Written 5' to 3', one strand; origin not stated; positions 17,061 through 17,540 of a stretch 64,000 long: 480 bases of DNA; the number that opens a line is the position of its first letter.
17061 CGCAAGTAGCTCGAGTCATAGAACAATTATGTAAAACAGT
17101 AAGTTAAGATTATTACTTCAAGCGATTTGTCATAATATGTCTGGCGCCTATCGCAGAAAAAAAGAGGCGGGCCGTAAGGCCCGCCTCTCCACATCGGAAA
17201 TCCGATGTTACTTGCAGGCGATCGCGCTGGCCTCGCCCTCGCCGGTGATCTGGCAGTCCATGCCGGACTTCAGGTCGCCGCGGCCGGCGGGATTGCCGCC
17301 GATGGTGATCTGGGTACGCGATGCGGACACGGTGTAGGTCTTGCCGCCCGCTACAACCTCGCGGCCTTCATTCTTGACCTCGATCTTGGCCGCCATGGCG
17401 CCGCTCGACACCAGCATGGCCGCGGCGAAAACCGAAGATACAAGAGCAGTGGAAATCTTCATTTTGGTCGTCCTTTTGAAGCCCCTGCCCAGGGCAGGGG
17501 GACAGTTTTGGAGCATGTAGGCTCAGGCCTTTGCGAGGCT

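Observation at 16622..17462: Two tandem stand-alone secreted ~63-aa proteins with an unassigned GMxC...CK-COOH domain, encoded inside a TTT transporter operon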

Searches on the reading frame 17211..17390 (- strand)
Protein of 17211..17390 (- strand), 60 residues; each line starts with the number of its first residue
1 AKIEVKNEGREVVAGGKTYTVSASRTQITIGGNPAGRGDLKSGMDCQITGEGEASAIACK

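Call 18: search_protein_representatives(alignment_id=A2)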
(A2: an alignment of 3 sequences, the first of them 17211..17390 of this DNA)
Query: 3 sequences, 61 profile positions. Proteins with E-value up to 0.001 (for the whole library): 327; up to 1e-10: 49; up to 1e-30: 0. The best 150 are listed.
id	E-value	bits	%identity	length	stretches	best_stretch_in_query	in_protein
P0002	3.0e-29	117.2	-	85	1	1-61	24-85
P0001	4.0e-29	116.8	-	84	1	2-61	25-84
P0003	1.5e-23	98.9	-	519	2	3-60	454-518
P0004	1.3e-19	86.3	-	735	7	4-47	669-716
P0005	7.7e-19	83.9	-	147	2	15-60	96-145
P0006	1.1e-18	83.4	-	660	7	5-48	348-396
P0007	7.8e-17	77.4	-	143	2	10-60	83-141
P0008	7.8e-17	77.4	-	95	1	5-61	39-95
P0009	1.7e-16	76.4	-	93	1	4-61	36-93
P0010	1.8e-16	76.3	-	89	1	5-61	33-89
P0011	2.1e-16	76.1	-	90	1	2-61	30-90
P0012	5.2e-16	74.8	-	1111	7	28-51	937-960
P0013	4.9e-15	71.7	-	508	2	18-60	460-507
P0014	2.2e-14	69.6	-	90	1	4-61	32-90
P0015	3.3e-14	69.0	-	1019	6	6-58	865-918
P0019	8.7e-14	67.7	-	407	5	5-46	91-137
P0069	6.6e-10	55.3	-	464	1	3-60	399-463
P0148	2.3e-07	47.1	-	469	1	6-61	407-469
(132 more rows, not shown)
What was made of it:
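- Tried and rejected: The exhaustive profile search was needed (call 18).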

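Call 25: find_homologous_proteins(query=A3, max_evalue=0.001)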
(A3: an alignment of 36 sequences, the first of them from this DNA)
Query A3 (36 sequences) (60 aa, profile of the alignment): 76 proteins with E <= 0.001 among 955 candidates.
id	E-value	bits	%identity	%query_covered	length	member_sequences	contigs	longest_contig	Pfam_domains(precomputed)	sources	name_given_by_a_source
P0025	1.8e-21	94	36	95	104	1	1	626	-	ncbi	-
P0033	2.0e-21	94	40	92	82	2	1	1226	-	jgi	jgi:hypothetical protein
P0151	1.0e-20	91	41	97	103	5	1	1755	-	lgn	-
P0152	2.2e-20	90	42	95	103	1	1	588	-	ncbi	-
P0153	2.8e-20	90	60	98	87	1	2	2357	-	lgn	-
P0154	2.9e-20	90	39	95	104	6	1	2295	-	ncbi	-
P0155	3.4e-20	90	42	93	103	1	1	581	-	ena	-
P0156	4.1e-20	89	44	67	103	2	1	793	-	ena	-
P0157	4.9e-20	89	45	65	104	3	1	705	-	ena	-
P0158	5.2e-20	89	45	65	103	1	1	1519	-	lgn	-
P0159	7.6e-20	89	46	98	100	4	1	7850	-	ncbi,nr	ncbi:MAG TPA: hypothetical protein VNK52_10015 [Hyphomicrobiaceae bacterium]|nr:hypothetical protein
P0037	1.1e-19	88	48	100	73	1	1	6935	-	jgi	jgi:hypothetical protein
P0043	6.2e-19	86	44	98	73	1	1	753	-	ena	-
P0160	7.0e-19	85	51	95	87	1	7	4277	-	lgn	-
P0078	1.0e-18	85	35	97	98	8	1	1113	-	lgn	-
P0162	3.6e-18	83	56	95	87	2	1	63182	-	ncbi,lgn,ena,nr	ncbi:MAG: hypothetical protein R3229_01690 [Alphaproteobacteria bacterium]|nr:hypothetical protein [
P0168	1.5e-17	81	45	77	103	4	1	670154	-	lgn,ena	-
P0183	3.6e-13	67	41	88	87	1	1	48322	-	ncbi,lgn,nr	ncbi:MAG: hypothetical protein Q8M31_19705 [Beijerinckiaceae bacterium]|nr:hypothetical protein [Bei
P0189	1.4e-8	52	38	82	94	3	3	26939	-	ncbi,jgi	ncbi:MAG TPA: hypothetical protein VGL70_23585 [Candidatus Binatia bacterium]|jgi:hypothetical prote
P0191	1.6e-8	52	35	93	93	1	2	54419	-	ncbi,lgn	ncbi:MAG: hypothetical protein ACREQ7_24505 [Candidatus Binatia bacterium]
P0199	1.4e-7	49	31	82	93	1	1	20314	-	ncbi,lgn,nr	ncbi:MAG TPA: hypothetical protein VNO43_08430 [Candidatus Eisenbacteria bacterium]|nr:hypothetical 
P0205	4.1e-7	48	37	82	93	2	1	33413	-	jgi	jgi:hypothetical protein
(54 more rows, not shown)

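Call 26: find_encoding_contigs(protein=P0162, flank=8000, max_places=2)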
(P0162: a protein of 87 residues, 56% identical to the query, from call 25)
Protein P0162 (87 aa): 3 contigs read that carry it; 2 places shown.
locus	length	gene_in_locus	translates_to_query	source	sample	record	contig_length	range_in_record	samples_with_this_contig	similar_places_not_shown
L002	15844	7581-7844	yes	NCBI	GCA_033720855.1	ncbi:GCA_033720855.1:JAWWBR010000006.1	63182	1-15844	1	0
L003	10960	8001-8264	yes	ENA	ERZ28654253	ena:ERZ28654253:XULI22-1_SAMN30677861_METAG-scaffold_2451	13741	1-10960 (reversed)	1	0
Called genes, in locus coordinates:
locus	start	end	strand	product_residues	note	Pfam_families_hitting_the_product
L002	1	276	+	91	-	PF00515:TPR_1 (faint), PF07719:TPR_2 (faint), PF12895:ANAPC3 (weak), PF13181:TPR_8 (faint), PF13374:TPR_10 (faint), PF13424:TPR_12 (faint), PF13432:TPR_16 (weak), PF14559:TPR_19, +1 more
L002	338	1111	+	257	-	-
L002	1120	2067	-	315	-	PF13489:Methyltransf_23, PF08241:Methyltransf_11, PF08242:Methyltransf_12, PF13649:Methyltransf_25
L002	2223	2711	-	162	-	-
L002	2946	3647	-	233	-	-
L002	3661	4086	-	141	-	PF12092:DUF3568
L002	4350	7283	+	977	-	PF17159:MASE3, PF12860:PAS_7, PF00512:HisKA, PF02518:HATPase_c, PF00072:Response_reg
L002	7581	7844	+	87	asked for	-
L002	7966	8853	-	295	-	PF03446:NAD_binding_2, PF03807:F420_oxidored (weak), PF14833:NAD_binding_11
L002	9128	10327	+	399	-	PF07883:Cupin_2 (faint)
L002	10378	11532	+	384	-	PF04909:Amidohydro_2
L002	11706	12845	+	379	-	PF07883:Cupin_2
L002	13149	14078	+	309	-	PF00701:DHDPS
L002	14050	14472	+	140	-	PF03928:HbpS-like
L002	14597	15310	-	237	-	PF02596:DUF169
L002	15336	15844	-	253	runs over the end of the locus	PF00528:BPD_transp_1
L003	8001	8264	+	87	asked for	-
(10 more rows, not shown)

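Call 27: find_encoding_contigs(protein=P0168, flank=8000, max_places=2)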
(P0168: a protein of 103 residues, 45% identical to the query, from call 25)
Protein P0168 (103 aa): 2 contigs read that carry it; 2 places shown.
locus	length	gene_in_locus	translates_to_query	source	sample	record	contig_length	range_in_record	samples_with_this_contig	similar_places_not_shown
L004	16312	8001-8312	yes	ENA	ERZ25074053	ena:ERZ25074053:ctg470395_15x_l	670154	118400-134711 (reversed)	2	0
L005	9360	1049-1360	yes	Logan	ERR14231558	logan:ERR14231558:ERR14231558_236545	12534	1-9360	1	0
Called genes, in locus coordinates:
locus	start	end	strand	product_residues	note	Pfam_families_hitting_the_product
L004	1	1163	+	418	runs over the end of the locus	PF10098:DUF2336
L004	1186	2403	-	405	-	PF07690:MFS_1, PF12832:MFS_1_like, PF07690:MFS_1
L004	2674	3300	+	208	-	PF07883:Cupin_2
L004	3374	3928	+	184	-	PF07883:Cupin_2 (faint), PF02041:Auxin_BP, PF08007:JmjC_2 (faint)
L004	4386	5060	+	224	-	PF04909:Amidohydro_2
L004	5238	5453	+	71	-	-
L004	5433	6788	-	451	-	PF05598:DUF772, PF01609:DDE_Tnp_1, PF13751:DDE_Tnp_1_6 (weak)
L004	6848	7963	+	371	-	PF03401:TctC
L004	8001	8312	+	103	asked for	-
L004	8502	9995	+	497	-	PF01970:TctA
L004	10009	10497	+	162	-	PF07331:TctB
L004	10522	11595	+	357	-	PF02423:OCD_Mu_crystall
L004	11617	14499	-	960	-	PF02776:TPP_enzyme_N, PF02775:TPP_enzyme_C, PF02423:OCD_Mu_crystall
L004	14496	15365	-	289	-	PF02826:2-Hacid_dh_C, PF03446:NAD_binding_2, PF03807:F420_oxidored (faint), PF14833:NAD_binding_11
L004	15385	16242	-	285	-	PF03446:NAD_binding_2, PF14833:NAD_binding_11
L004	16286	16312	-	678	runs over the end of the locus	PF01970:TctA, PF07331:TctB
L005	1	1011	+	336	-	?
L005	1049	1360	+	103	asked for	-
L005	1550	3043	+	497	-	PF01970:TctA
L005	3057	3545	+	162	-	PF07331:TctB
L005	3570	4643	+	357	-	PF02423:OCD_Mu_crystall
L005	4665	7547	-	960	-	PF02776:TPP_enzyme_N, PF02775:TPP_enzyme_C, PF02423:OCD_Mu_crystall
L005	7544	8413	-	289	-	PF02826:2-Hacid_dh_C, PF03446:NAD_binding_2, PF03807:F420_oxidored (faint), PF14833:NAD_binding_11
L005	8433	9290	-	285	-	PF03446:NAD_binding_2, PF14833:NAD_binding_11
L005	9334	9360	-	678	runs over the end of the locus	PF01970:TctA, PF07331:TctB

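Call 28: find_encoding_contigs(protein=P0183, flank=8000, max_places=2)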
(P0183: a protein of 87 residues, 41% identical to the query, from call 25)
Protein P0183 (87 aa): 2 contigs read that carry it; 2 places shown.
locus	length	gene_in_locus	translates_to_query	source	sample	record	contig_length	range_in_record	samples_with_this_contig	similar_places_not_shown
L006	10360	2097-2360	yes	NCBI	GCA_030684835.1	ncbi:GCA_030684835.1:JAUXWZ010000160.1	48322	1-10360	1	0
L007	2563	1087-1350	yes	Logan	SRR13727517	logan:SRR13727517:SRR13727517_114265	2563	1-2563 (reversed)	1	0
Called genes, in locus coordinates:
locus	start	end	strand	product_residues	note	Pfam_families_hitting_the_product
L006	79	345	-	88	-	-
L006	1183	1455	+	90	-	-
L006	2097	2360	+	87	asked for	-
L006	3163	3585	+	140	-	PF00582:Usp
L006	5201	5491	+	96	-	-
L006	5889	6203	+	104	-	-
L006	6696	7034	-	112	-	PF02826:2-Hacid_dh_C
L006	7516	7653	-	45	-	-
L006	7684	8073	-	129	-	-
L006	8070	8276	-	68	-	-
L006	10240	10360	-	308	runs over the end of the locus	PF00126:HTH_1, PF03466:LysR_substrate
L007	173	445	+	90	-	-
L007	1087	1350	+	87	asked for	-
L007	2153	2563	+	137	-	?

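Call 29: find_encoding_contigs(protein=P0191, flank=8000, max_places=2)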
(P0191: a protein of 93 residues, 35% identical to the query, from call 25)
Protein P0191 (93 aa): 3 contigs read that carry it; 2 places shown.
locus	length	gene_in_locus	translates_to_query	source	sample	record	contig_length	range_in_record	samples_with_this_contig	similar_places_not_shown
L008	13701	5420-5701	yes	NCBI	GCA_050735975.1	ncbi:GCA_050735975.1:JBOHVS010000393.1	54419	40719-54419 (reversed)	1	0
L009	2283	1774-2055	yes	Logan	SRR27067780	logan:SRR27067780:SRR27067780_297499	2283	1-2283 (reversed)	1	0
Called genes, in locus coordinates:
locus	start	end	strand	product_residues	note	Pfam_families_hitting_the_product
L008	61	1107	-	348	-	PF03401:TctC (weak)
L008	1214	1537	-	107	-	-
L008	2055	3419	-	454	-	PF00158:Sigma54_activat, PF00493:MCM (weak), PF14532:Sigma54_activ_2, PF00004:AAA (weak), PF07728:AAA_5, PF25601:AAA_lid_14, PF02954:HTH_8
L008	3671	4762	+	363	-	PF02423:OCD_Mu_crystall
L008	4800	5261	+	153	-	PF14588:YjgF_endoribonc, PF01042:Ribonuc_L-PSP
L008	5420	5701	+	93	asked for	-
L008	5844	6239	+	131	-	PF10807:DUF2541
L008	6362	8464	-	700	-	PF00535:Glycos_transf_2, PF13506:Glyco_transf_21 (weak), PF13632:Glyco_trans_2_3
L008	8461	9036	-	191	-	-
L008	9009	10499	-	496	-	PF04349:MdoG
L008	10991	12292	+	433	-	PF07690:MFS_1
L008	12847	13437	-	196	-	PF00583:Acetyltransf_1, PF13508:Acetyltransf_7, PF13673:Acetyltransf_10, PF13527:Acetyltransf_9 (weak)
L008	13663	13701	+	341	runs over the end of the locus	PF13379:NMT1_2, PF09084:NMT1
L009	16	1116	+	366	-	PF02423:OCD_Mu_crystall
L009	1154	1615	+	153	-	PF14588:YjgF_endoribonc, PF01042:Ribonuc_L-PSP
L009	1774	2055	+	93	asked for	-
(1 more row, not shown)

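Call 45: predict_structure(alignment_id=A5)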
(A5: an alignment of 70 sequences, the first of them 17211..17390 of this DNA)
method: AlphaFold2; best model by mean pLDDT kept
length: 60 residues; sequences in the alignment: 70
mean_pLDDT: 90.4   pTM: 0.69
mean pLDDT of the five models: 90.4, 90.1, 87.5, 84.4, 83.9
residues with pLDDT >= 90: 41; 70-90: 19; 50-70: 0; < 50: 0
segments of 3 or more residues with pLDDT < 50: none
pLDDT, mean of each block of 10 residues (from residue 1): 89 91 90 90 91 91
secondary structure, 60 per line:
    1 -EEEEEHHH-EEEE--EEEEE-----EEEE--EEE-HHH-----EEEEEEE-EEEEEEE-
elements in order: E2-6 E11-14 E17-21 E27-30 E33-35 E45-51 E53-59
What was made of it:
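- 17208..17462 (-): Gene A: 84-aa precursor with a signal peptide (residues 1-24) and a short-form CK domain (residues 25-84, ending ..ACK). AlphaFold2 pLDDT 90.4 (call 45).
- On HMA / GMTCxxC heavy-metal-associated domain: The predicted fold is all-beta with seven strands (call 45).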

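Call 52: search_protein_families(library=pfam, proteins=[P0004, P0006, P0019, P0015, P0069, P0148], max_evalue=0.01)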
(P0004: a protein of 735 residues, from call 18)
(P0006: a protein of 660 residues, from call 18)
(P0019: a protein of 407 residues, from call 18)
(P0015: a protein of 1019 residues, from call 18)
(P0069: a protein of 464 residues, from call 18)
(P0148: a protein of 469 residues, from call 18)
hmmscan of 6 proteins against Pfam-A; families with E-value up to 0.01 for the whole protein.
P0004 (735 aa): 1 family
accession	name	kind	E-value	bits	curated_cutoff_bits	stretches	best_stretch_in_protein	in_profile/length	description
PF11604.15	CusF_Ec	-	3.8e-12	46.3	27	0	30-83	2-53/72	Copper binding periplasmic protein CusF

P0006 (660 aa): 5 families
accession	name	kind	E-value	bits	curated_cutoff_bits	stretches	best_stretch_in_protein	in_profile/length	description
PF18914.6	DUF5666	-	4.6e-13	49.7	27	0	32-97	1-59/60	Domain of unknown function (DUF5666)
PF11604.15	CusF_Ec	-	1.4e-08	34.9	27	0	258-277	2-21/72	Copper binding periplasmic protein CusF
PF20066.5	Glyoxalase_8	-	0.00038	21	23.7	0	545-582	59-94/143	Glyoxalase superfamily protein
PF21062.2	Reovirus_L2_4th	-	0.00039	20.7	27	0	496-550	35-87/110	Reovirus core-spike protein lambda-2 (L2), ferredoxin-like domain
PF17764.6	PriA_3primeBD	-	0.00077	19.7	22.7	0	466-497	19-49/96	3'DNA-binding domain (3'BD)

P0019 (407 aa): 5 families
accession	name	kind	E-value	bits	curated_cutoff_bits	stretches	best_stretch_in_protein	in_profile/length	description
PF18914.6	DUF5666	-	2.4e-08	34.6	27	0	87-144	2-48/60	Domain of unknown function (DUF5666)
PF23260.1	TSP1_2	-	8e-06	26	27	0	295-310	40-56/66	SEMA5B-like, TSP-1 type 1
PF21062.2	Reovirus_L2_4th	-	1.4e-05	25.4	27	0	162-217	38-91/110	Reovirus core-spike protein lambda-2 (L2), ferredoxin-like domain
PF11604.15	CusF_Ec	-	0.00021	21.5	27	0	2-20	3-21/72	Copper binding periplasmic protein CusF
PF17764.6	PriA_3primeBD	-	0.00021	21.5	22.7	0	212-240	21-49/96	3'DNA-binding domain (3'BD)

P0015 (1019 aa): 1 family
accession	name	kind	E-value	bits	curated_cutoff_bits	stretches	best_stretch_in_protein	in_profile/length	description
PF18914.6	DUF5666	-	1.3e-14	54.6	27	2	42-108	2-59/60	Domain of unknown function (DUF5666)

P0069 (464 aa): 3 families
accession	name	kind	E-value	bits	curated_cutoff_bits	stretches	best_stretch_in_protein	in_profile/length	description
PF13416.11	SBP_bac_8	-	1.6e-14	54.8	27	1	121-349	33-274/279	Bacterial extracellular solute-binding protein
PF01547.30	SBP_bac_1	-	3.8e-09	37.4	26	1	111-324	35-306/307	Bacterial extracellular solute-binding protein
PF13343.11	SBP_bac_6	-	1.1e-08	35.3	24.6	1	127-338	4-221/245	Bacterial extracellular solute-binding protein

P0148 (469 aa): 3 families
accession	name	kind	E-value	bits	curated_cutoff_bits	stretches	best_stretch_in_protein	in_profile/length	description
PF01547.30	SBP_bac_1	-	1.5e-11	45.3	26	1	73-328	13-306/307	Bacterial extracellular solute-binding protein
PF13416.11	SBP_bac_8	-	1.7e-07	31.7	27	1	75-331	3-252/279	Bacterial extracellular solute-binding protein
PF13531.11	SBP_bac_11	-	0.0011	19.3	25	0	303-332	193-222/227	Bacterial extracellular solute-binding protein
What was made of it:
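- On DUF5666 (PF18914): A superfamily-level relationship is plausible (calls 18, 52).
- Closest known: DUF5666. Same: The CK profile retrieves secreted multi-repeat proteins that Pfam calls DUF5666 (calls 18, 52).
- Occurs on unrelated SBP classes (call 52). One multi-repeat relative (P0004) scores on the CusF_Ec Pfam model (call 52).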

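Call 56: fold_search(model_id=the predicted structure, library=pdb)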
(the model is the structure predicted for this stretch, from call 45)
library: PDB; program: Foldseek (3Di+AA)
matches with E <= 10: 105; with E <= 0.001: 0
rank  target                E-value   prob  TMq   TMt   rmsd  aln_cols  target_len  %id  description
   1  9fs9_A                1.6e-01  0.69  0.50  0.40   4.7        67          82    9  Self assembly domain of the surface layer protein of Viridibacillus arvi (aa 765-844) (released 2024-08-28)
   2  9fs9_B                2.0e-01  0.69  0.54  0.43   4.6        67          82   12  Self assembly domain of the surface layer protein of Viridibacillus arvi (aa 765-844) (released 2024-08-28)
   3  9fs9_D                2.2e-01  0.66  0.53  0.42   4.7        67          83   12  Self assembly domain of the surface layer protein of Viridibacillus arvi (aa 765-844) (released 2024-08-28)
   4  9fs9_C                2.5e-01  0.66  0.53  0.42   4.6        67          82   12  Self assembly domain of the surface layer protein of Viridibacillus arvi (aa 765-844) (released 2024-08-28)
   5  3tdq_A                3.2e-01  0.90  0.68  0.50   3.6        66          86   18  Crystal structure of a fimbrial biogenesis protein PilY2 (PilY2_PA4555) from Pseudomonas aeruginosa PAO1 at 2.10 A res (released 2011-08-31)
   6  1y14_B                5.4e-01  0.12  0.33  0.18   9.2        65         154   17  Crystal structure of yeast subcomplex of Rpb4 and Rpb7 (released 2004-12-14)
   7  7eau_MODEL_1_A        5.7e-01  0.51  0.51  0.57   3.3        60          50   17  SIB1, an effector of Colletotrichum orbiculare (released 2021-11-03)
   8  2x5r                  6.5e-01  0.06  0.25  0.15  10.9        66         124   18  Crystal Structure of the hypothetical protein ORF126 from Pyrobaculum spherical virus (released 2010-07-28)
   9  3tdq_B                7.4e-01  0.75  0.66  0.54   3.6        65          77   18  Crystal structure of a fimbrial biogenesis protein PilY2 (PilY2_PA4555) from Pseudomonas aeruginosa PAO1 at 2.10 A res (released 2011-08-31)
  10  2bh2_A                9.6e-01  0.21  0.44  0.09   4.0        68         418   10  Crystal Structure of E. coli 5-methyluridine methyltransferase RumA in complex with ribosomal RNA substrate and S-aden (released 2005-03-30)
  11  5vbn_A                1.2e+00  0.09  0.35  0.08   5.7        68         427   15  Crystal Structure of human DNA polymerase epsilon B-subunit in complex with C-terminal domain of catalytic subunit (released 2017-08-02)
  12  3vyt_A                1.2e+00  0.20  0.43  0.47   3.2        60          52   20  Crystal structure of the HypC-HypD-HypE complex (form I inward) (released 2012-11-28)
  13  1nt9_G                1.3e+00  0.06  0.28  0.14   9.5        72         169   14  Complete 12-subunit RNA polymerase II (released 2003-04-22)
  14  1go3_E                1.5e+00  0.07  0.31  0.15   6.5        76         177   16  Structure of an archeal homolog of the eukaryotic RNA polymerase II RPB4/RPB7 complex (released 2001-12-07)
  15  1wcm_G                1.6e+00  0.08  0.34  0.17   9.5        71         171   15  Complete 12-Subunit RNA Polymerase II at 3.8 Angstrom (released 2004-12-14)
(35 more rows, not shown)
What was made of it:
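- On OB-fold: Foldseek finds nothing at E<0.1 (call 56).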

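Call 61: search_solved_structures(query=A3, max_evalue=10, show_alignments=2)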
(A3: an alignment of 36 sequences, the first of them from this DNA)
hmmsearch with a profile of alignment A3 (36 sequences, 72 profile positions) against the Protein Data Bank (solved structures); distinct sequences matched with E-value up to 10: 3.
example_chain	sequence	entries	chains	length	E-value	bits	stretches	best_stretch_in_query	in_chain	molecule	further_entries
5lnl_A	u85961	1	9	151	0.1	16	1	3-51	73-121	Hsf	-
3emi_A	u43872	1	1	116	0.36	14.2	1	3-54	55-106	Hia (Adhesin)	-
7yui_A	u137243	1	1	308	7.5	10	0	12-37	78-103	Polyubiquitin-C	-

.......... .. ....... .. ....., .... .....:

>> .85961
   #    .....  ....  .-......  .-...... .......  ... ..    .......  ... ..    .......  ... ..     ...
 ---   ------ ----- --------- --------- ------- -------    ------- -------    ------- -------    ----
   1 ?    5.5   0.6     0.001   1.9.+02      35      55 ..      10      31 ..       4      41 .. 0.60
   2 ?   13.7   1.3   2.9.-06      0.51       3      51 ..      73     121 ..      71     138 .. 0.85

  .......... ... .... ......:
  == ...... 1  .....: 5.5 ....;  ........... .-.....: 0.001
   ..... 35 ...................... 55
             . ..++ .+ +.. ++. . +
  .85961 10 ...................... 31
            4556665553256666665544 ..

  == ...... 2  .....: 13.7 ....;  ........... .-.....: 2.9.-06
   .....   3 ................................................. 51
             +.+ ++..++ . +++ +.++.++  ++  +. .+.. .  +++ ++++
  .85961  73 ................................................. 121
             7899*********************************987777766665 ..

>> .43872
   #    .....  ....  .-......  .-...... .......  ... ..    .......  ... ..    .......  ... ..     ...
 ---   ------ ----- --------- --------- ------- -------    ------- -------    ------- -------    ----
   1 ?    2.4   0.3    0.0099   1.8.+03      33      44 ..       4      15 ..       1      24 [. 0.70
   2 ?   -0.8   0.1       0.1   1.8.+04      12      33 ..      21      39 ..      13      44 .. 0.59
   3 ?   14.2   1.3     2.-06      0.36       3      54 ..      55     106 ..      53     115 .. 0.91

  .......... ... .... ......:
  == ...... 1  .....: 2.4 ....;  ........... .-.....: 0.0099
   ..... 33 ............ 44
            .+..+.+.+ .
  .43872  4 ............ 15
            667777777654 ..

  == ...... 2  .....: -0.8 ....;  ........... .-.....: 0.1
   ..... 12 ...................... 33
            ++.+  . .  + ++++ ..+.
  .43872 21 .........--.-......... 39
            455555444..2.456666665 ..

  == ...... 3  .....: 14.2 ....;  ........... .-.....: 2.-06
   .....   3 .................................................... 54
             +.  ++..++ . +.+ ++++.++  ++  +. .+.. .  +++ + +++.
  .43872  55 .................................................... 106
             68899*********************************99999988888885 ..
